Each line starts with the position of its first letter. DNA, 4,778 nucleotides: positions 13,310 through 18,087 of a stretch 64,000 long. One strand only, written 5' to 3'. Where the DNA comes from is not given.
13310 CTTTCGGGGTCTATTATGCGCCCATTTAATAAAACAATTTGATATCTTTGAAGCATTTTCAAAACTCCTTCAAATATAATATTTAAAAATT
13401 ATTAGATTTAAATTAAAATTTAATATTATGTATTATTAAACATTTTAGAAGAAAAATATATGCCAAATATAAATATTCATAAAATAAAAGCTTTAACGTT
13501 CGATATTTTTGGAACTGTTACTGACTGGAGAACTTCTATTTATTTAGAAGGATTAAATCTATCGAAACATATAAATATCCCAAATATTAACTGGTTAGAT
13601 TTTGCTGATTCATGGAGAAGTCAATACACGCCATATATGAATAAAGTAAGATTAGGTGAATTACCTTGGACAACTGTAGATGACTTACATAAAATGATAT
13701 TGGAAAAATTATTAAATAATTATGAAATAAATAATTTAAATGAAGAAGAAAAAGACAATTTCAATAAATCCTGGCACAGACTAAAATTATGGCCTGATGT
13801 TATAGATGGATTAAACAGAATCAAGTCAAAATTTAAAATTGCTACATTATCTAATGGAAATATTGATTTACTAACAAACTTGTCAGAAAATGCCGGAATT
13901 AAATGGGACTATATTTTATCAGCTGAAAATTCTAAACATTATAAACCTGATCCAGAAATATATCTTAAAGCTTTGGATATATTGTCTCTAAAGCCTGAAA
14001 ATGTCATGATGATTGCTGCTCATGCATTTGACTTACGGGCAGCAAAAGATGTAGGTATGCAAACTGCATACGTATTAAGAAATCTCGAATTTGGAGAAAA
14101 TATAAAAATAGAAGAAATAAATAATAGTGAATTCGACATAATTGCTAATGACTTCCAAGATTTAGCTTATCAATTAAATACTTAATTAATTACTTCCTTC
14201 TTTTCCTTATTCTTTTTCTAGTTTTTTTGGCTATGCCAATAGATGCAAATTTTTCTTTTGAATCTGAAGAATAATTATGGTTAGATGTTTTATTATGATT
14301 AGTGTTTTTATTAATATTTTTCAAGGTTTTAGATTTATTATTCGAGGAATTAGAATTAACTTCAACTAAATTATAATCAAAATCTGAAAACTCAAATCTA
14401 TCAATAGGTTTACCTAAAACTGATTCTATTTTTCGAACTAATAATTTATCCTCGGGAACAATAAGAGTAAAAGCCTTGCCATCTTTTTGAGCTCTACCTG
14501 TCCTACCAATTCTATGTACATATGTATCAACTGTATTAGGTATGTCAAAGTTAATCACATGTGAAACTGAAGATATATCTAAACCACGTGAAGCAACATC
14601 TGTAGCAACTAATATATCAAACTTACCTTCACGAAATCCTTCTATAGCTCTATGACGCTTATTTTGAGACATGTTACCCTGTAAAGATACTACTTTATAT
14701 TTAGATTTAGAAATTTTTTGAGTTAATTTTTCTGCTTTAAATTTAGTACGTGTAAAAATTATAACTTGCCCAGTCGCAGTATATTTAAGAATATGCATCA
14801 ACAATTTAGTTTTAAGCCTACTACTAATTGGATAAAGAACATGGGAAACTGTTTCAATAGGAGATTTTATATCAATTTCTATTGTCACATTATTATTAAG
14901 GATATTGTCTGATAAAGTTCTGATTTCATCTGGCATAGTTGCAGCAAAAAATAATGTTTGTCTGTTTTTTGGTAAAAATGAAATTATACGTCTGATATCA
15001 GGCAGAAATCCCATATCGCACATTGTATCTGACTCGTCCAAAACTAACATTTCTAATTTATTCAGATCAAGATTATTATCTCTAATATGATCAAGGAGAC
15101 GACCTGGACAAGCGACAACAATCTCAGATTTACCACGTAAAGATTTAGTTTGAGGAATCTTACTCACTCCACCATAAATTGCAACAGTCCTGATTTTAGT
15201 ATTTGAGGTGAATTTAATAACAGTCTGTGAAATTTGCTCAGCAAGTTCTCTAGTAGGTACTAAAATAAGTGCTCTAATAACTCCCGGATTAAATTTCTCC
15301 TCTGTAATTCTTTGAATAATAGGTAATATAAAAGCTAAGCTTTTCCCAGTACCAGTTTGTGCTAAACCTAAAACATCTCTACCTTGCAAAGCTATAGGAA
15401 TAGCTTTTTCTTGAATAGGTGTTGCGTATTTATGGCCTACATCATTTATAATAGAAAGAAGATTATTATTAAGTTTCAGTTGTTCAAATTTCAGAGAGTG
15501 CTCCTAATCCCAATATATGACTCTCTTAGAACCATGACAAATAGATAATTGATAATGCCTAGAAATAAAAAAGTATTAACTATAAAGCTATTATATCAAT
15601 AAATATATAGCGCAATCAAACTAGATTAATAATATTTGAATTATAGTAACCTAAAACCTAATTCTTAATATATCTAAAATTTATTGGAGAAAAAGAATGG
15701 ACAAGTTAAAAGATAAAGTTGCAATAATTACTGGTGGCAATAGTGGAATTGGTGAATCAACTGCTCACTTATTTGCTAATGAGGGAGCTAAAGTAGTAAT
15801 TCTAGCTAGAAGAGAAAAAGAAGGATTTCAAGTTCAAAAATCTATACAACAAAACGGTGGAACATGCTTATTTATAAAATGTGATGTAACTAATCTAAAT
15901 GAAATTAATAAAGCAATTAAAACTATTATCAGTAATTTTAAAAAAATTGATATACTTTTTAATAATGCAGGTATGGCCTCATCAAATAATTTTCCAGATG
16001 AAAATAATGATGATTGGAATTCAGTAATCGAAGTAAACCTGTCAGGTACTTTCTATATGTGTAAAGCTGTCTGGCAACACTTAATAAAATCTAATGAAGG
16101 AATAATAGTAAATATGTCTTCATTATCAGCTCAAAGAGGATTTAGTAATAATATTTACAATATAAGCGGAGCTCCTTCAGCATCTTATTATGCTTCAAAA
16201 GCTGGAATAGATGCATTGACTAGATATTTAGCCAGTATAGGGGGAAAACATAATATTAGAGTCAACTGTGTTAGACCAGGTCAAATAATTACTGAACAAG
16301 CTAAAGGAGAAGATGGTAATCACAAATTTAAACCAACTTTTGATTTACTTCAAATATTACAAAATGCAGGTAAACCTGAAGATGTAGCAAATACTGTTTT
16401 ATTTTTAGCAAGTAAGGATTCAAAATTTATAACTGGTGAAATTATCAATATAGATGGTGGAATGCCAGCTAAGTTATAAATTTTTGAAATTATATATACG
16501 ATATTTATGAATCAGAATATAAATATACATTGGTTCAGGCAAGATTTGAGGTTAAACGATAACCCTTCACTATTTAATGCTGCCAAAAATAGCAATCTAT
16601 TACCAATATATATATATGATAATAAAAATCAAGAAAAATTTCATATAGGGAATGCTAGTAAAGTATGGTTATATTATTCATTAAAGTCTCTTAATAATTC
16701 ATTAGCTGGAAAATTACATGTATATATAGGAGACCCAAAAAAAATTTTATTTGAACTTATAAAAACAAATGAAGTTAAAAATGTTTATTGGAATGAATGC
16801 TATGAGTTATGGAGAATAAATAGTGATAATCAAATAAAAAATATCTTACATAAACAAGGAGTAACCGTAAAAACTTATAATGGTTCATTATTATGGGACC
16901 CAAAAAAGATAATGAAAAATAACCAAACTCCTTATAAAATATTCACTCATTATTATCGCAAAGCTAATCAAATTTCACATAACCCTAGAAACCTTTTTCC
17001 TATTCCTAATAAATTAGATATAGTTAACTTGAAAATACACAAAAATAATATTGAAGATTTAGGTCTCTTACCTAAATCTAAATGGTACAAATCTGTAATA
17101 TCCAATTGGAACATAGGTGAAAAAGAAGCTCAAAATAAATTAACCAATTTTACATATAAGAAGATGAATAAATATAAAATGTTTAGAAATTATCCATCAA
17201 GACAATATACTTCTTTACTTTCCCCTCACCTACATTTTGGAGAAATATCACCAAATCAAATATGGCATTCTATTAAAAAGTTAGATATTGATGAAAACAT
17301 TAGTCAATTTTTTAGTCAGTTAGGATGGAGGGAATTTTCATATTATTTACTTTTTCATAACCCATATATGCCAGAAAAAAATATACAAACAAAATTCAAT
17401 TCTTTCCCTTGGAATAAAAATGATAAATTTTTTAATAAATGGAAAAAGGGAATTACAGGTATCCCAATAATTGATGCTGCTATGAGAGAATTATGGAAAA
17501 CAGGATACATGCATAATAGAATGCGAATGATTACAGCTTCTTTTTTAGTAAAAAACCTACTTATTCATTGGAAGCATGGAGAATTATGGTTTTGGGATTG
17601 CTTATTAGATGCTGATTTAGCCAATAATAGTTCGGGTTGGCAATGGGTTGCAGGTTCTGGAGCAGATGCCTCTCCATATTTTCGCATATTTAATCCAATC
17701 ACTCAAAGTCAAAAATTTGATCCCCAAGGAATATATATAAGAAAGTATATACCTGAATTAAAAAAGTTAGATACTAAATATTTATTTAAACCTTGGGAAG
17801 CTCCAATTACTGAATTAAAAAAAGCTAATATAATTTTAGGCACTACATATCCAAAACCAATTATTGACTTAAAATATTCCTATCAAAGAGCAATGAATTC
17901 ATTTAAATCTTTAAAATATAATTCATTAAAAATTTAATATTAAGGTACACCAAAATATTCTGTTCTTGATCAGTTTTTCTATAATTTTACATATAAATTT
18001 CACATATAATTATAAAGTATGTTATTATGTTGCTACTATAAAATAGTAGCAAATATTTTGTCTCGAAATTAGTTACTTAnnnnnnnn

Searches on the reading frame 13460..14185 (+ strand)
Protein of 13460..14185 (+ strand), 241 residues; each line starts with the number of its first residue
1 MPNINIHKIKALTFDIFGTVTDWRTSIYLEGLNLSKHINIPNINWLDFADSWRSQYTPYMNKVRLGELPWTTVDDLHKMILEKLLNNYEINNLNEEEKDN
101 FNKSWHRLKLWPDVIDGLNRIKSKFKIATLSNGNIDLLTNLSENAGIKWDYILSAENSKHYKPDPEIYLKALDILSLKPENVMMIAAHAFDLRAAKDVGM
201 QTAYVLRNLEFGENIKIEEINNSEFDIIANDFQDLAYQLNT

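Call 15: search_protein_families(library=pfam, max_evalue=1e-8, proteins=[window:13460-14185:+])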
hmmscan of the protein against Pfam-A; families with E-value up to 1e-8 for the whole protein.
window:13460-14185:+ (241 aa): 2 families
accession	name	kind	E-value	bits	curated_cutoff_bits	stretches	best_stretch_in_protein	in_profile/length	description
PF00702.32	Hydrolase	-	1.6e-17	65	26.4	1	9-199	1-191/191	haloacid dehalogenase-like hydrolase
PF13419.12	HAD_2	-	1.2e-14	55.2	23.8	1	79-205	47-178/178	Haloacid dehalogenase-like hydrolase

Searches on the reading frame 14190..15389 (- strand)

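Call 15: search_protein_families(library=pfam, max_evalue=1e-8, proteins=[window:14190-15389:-])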
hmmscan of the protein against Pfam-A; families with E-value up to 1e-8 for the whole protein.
window:14190-15389:- (399 aa): 3 families
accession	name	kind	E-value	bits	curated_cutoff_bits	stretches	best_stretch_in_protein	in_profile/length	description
PF00270.35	DEAD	-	7.3e-45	153.1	26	1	2-157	13-165/167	DEAD/DEAH box helicase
PF00271.37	Helicase_C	-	1.6e-34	118.9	23.5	1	193-300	2-109/110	Helicase conserved C-terminal domain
PF04851.21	ResIII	-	1e-09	39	22.5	1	10-152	30-162/164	Type III restriction enzyme, res subunit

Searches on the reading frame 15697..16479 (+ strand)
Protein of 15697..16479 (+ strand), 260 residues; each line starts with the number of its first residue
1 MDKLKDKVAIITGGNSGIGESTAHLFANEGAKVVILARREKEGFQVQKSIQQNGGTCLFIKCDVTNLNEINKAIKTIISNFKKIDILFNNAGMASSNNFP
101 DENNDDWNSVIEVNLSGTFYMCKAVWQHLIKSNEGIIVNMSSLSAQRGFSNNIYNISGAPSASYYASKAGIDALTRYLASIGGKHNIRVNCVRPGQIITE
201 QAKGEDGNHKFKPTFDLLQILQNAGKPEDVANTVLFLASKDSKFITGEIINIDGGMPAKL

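Call 7: search_protein_families(library=pfam, proteins=[window:15697-16479:+])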
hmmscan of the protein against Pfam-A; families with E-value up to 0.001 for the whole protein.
window:15697-16479:+ (260 aa): 6 families
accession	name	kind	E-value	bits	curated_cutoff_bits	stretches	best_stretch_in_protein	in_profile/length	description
PF13561.12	adh_short_C2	-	3.7e-63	213.7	27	1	15-256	5-235/236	Enoyl-(Acyl carrier protein) reductase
PF00106.31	adh_short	-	2.3e-52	177.8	26.6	1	7-203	1-188/195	short chain dehydrogenase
PF08659.16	KR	-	1e-17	65.1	22.6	1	10-181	4-166/180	KR domain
PF01370.27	Epimerase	-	2e-10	40.9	20.9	1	10-211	2-185/240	NAD dependent epimerase/dehydratase family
PF16363.11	GDP_Man_Dehyd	-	0.00023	21.2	27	1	10-142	1-128/332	GDP-mannose 4,6 dehydratase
PF02719.21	Polysacc_synt_2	-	0.00089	19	20.2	0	10-131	2-121/293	Polysaccharide biosynthesis protein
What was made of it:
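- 15697..16479 (+): SDR-family oxidoreductase. Left backbone anchor of the variable slot. Pfam adh_short_C2, E 3.7e-63 (call 7).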

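Call 8: search_protein_families(library=ncbifam, proteins=[window:15697-16479:+])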
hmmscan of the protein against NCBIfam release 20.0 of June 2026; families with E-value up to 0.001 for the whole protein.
window:15697-16479:+ (260 aa): 236 families (the best 25 are shown)
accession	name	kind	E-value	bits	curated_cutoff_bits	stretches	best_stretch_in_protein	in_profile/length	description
NF004791.0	PRK06138.1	equivalog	1.9e-62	210.8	312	1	3-258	2-251/252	SDR family oxidoreductase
NF052558.1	MBtsdlDhBudC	equivalog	3.5e-61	206.9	270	1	5-258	2-243/250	meso-2,3-butanediol dehydrogenase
TIGR01830.1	3oxo_ACP_reduc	equivalog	3e-60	203.9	297.75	1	9-256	1-238/239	3-oxoacyl-[acyl-carrier-protein] reductase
NF005559.1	PRK07231.1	subfamily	2.5e-59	200.8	215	1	4-256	2-247/249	glucose 1-dehydrogenase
NF009466.0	PRK12826.1-2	subfamily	3.9e-59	200.1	222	1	6-257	3-245/248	3-oxoacyl-ACP reductase FabG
NF004818.0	PRK06172.1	equivalog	3.5e-58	196.9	336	1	2-258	3-252/253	SDR family oxidoreductase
NF004198.0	PRK05653.1-3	equivalog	6.3e-57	192.9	296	1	2-256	3-246/248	3-oxoacyl-ACP reductase FabG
NF004197.0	PRK05653.1-1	equivalog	6.8e-56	189.7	332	1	3-256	4-246/249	3-oxoacyl-ACP reductase FabG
NF005681.0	PRK07478.1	subfamily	1.4e-55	188.4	267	1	1-256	1-249/254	SDR family oxidoreductase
NF004203.0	PRK05653.2-4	subfamily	1.4e-54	185.2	313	1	3-255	3-255/260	3-oxoacyl-ACP reductase FabG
NF006070.0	PRK08213.1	subfamily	3.6e-53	180.7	279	1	3-257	9-257/259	gluconate 5-dehydrogenase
NF005309.0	PRK06841.1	subfamily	3.6e-52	177.4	286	1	3-256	12-252/255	GolD/DthD family dehydrogenase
NF005056.0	PRK06463.1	equivalog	1.8e-51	174.8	339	1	3-255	4-246/255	3-ketoacyl-(acyl-carrier-protein) reductase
NF047923.1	pyridox_DH_SDR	equivalog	1.6e-50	171.9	325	1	5-256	2-240/243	pyridoxal 4-dehydrogenase, SDR-type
NF005853.0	PRK07774.1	equivalog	1e-49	169.2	303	1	2-256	2-246/250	SDR family oxidoreductase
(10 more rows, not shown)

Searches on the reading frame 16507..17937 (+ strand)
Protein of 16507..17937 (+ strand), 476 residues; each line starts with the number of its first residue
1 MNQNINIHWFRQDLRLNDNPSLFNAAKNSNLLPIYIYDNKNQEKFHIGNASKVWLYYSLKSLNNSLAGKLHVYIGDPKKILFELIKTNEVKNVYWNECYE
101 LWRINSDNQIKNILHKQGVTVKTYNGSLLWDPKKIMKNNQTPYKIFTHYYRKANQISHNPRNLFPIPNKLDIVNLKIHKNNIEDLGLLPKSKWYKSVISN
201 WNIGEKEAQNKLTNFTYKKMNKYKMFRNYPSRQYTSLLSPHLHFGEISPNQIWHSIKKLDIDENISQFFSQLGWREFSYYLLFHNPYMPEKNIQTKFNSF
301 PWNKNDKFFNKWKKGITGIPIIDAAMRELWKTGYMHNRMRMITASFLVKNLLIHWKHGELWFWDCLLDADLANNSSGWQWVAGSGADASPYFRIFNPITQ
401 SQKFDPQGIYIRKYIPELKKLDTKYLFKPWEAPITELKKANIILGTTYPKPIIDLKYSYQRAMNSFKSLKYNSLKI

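Call 7: search_protein_families(library=pfam, proteins=[window:16507-17937:+])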
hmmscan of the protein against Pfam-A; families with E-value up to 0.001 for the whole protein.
window:16507-17937:+ (476 aa): 2 families
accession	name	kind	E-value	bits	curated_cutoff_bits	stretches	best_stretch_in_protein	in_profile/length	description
PF03441.19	FAD_binding_7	-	7.1e-88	293.8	27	1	268-467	1-202/203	FAD binding domain of DNA photolyase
PF00875.24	DNA_photolyase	-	5.3e-39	134.2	26.6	1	7-158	2-157/164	DNA photolyase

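Call 8: search_protein_families(library=ncbifam, proteins=[window:16507-17937:+])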
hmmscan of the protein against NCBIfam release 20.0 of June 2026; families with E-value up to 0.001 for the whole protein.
window:16507-17937:+ (476 aa): 5 families
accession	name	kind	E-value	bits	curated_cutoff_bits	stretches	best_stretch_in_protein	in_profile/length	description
TIGR02766.1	crypt_chrom_pln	subfamily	6.2e-109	364.9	603.85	1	7-461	3-474/480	cryptochrome photoreceptor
TIGR03556.1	photolyase_8HDF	exception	1.5e-98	330.8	884.6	1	6-462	3-464/471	deoxyribodipyrimidine photo-lyase, 8-HDF type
NF007955.0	PRK10674.1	equivalog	4.7e-97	325.8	506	1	6-470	4-469/472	deoxyribodipyrimidine photo-lyase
TIGR02765.1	crypto_DASH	subfamily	7.1e-66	222.9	317.05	1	5-418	2-431/431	DASH family cryptochrome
TIGR00591.1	phr2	superfamily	6.7e-11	42.2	550.05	1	201-344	221-374/453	deoxyribodipyrimidine photo-lyase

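Call 9: find_related_loci(query=window:16507-17937:+, collection=genome_contigs, flank=10000)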
Query window:16507-17937:+ (476 aa) in genome_contigs; peptide patterns used: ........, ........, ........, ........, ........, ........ (x = any residue, [..] = any of these).
147 stretches matched a pattern; 112 encode a relative of the query (tblastn E <= 1e-3); the best 80 are kept; 80 distinct loci.
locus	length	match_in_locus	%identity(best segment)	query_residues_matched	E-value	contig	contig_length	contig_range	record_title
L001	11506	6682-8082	57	7-469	6e-180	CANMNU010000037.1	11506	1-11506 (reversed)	MAG: Alphaproteobacteria bacterium isolate ZH-15may19-298 genome assembly, contig: ZH-15May19-c16024, whole genome shotg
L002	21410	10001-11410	54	5-473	2e-178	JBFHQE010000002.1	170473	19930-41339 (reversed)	MAG: Thiohalobacteraceae bacterium isolate Mix_sand08.2021.06.G.65 k141_2504710_length_170473_cov_12.6323, whole genome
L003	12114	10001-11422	54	1-470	4e-178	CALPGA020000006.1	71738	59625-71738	MAG: Candidatus Finniella inopinata isolate HRS-ES2-bin-430 genome assembly, contig: HRS-ES2-C268-p1, whole genome shotg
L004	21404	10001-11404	54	7-473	2e-177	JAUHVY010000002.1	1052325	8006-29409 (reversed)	MAG: Alphaproteobacteria bacterium isolate 1_bin.40 NODE_3_length_1052325_cov_25.225944, whole genome shotgun sequence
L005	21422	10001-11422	53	1-473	4e-174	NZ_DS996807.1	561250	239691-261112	Pseudovibrio sp. JE062 scf_1106541214823, whole genome shotgun sequence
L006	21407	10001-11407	52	2-470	6e-174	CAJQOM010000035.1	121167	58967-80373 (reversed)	MAG: uncultured Gammaproteobacteria bacterium isolate 10_20180529_Bin_109_1 genome assembly, contig: c_000001994543, who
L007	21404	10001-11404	54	6-473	1e-173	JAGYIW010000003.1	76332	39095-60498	MAG: Gammaproteobacteria bacterium isolate M30B25 3, whole genome shotgun sequence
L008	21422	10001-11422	53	1-473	4e-173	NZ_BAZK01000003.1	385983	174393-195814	Pseudovibrio denitrificans JCM 12308, whole genome shotgun sequence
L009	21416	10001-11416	53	1-470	4e-173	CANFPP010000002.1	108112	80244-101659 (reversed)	MAG: Holosporales bacterium isolate Jr-14may18-258 genome assembly, contig: Jr-14may18-C220, whole genome shotgun sequen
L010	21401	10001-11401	52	4-470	2e-172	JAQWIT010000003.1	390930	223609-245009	MAG: Gammaproteobacteria bacterium isolate cluster1_bin.6 k141_482078, whole genome shotgun sequence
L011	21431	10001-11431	53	1-473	3e-172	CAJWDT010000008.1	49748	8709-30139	MAG TPA_asm: uncultured Gammaproteobacteria bacterium isolate ERR598965_bin.110_MetaBAT_v2.12.1_MAG genome assembly, con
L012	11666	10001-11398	52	5-469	1e-170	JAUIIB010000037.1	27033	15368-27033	MAG: Gammaproteobacteria bacterium isolate Co_bin.240 NODE_10378_length_27033_cov_2.361815, whole genome shotgun sequenc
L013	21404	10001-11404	51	1-470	1e-169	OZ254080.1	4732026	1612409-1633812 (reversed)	MAG: Pseudomonadales bacterium isolate 7f94601b-d47d-4f97-bff7-5e062582eddd genome assembly, chromosome: 1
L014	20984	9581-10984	55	5-469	3e-169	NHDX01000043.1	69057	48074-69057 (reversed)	MAG: Chloroflexi bacterium TMED70 87389, whole genome shotgun sequence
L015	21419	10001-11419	50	1-472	6e-169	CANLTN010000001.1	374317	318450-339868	uncultured Pseudovibrio sp. isolate 2-212.fasta genome assembly, contig: NODE_1, whole genome shotgun sequence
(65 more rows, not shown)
